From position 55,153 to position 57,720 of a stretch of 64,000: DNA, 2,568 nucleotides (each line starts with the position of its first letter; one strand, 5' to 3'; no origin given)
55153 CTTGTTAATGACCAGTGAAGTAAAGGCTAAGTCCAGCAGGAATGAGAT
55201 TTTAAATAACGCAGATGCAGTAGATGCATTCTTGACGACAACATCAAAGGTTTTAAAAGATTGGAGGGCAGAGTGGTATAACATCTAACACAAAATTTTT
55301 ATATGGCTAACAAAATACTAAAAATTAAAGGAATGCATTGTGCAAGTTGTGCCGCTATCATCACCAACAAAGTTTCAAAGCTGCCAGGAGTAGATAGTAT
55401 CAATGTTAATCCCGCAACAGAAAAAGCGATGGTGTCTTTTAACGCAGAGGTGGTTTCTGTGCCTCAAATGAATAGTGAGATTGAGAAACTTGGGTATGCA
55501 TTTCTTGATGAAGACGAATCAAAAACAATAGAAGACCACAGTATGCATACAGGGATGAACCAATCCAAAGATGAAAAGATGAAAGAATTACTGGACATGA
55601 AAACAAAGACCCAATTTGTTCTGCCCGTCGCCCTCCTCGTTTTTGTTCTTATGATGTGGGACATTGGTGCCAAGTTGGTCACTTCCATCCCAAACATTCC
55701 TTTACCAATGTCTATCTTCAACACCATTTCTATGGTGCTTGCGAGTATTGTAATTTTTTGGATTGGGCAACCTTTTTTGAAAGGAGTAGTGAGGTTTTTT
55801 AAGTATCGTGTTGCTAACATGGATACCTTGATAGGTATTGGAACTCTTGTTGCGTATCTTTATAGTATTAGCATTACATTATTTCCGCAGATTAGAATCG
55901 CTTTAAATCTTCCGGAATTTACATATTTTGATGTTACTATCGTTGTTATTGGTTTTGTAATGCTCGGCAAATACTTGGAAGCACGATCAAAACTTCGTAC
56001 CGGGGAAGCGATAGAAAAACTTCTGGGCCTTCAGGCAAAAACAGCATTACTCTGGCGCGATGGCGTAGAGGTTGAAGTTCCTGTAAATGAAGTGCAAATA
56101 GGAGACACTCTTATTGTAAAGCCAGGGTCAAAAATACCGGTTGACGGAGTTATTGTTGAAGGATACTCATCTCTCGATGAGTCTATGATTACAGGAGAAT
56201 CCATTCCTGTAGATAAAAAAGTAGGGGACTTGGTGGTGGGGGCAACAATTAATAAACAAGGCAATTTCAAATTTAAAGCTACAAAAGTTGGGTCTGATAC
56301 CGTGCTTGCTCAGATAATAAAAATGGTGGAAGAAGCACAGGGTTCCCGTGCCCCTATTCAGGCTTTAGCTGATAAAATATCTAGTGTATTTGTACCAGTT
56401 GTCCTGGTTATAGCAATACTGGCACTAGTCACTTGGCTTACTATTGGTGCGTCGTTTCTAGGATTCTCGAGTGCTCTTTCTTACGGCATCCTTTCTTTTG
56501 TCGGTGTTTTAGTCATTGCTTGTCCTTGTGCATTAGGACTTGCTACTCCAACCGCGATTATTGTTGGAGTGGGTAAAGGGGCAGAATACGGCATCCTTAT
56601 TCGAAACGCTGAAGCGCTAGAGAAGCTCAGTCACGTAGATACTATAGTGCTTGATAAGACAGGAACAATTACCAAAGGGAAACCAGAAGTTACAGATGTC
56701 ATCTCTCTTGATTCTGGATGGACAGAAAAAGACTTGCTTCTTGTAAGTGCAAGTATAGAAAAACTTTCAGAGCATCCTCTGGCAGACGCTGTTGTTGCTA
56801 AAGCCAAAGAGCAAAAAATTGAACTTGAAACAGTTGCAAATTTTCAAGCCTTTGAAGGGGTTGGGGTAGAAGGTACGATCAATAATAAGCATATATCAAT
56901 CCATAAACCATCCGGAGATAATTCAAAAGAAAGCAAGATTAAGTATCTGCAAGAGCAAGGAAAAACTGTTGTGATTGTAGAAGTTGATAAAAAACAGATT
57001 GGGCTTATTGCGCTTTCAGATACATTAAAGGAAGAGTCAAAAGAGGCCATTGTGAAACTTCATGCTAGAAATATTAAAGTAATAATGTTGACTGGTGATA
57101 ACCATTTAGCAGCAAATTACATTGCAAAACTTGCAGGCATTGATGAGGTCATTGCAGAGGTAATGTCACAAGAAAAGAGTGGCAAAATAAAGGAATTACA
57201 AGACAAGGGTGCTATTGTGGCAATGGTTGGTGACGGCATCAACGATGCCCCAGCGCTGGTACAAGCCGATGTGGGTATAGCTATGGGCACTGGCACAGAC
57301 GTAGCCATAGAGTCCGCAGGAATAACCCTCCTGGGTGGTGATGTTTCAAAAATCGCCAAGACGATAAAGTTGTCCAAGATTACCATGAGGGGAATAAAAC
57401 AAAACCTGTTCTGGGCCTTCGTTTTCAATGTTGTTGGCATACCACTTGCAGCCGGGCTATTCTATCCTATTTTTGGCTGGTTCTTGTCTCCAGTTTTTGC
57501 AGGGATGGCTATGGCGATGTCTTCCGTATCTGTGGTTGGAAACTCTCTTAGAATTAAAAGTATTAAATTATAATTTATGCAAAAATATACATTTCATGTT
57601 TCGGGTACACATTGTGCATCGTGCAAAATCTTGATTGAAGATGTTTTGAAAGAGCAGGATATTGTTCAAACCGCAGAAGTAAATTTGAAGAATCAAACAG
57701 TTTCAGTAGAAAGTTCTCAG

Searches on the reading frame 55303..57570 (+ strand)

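Call 68: search_protein_families(library=pfam, proteins=[window:55303-57570:+], max_evalue=0.00001)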
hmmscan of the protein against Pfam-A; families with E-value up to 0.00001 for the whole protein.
window:55303-57570:+ (756 aa): 4 families
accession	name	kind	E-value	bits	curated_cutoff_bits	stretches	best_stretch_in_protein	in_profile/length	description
PF00122.25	E1-E2_ATPase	-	3.7e-58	196.5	28.1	1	243-427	2-179/181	E1-E2 ATPase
PF00702.32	Hydrolase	-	6.9e-34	118.4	26.4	1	445-656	1-191/191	haloacid dehalogenase-like hydrolase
PF00403.32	HMA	-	5.7e-16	59.1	24.8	1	6-65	2-61/62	Heavy-metal-associated domain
PF08282.18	Hydrolase_3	-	7.9e-06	26.2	20.9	0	638-672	205-239/255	haloacid dehalogenase-like hydrolase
